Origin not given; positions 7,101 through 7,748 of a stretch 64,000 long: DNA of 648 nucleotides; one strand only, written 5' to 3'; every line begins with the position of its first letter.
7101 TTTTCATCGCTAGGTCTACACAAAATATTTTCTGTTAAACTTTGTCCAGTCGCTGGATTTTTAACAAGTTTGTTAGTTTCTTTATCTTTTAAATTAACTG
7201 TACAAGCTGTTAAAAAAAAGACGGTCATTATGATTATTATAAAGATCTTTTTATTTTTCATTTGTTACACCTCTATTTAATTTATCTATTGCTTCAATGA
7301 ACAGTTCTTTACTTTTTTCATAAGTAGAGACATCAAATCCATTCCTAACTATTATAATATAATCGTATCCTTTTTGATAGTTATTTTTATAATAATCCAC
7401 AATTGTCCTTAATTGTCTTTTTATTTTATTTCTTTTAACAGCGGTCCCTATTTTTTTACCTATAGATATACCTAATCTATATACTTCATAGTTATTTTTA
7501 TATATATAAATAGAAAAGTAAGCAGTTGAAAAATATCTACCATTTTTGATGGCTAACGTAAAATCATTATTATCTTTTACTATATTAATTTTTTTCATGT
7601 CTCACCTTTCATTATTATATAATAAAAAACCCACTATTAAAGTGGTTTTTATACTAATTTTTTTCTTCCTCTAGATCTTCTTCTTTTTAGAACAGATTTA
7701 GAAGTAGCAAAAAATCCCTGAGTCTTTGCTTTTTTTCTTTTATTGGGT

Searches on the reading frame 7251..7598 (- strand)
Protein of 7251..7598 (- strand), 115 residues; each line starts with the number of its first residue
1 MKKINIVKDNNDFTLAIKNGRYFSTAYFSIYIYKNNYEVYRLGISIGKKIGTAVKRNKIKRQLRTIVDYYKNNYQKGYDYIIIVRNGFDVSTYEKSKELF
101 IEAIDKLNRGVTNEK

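Call 65: search_protein_families(library=pfam, proteins=[window:7251-7598:-], max_evalue=0.00001)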
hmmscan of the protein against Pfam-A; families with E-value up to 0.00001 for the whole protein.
window:7251-7598:- (115 aa): 1 family
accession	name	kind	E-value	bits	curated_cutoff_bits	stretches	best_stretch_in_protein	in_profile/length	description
PF00825.24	Ribonuclease_P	-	2.9e-23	82.4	22.3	1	1-106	1-107/109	Ribonuclease P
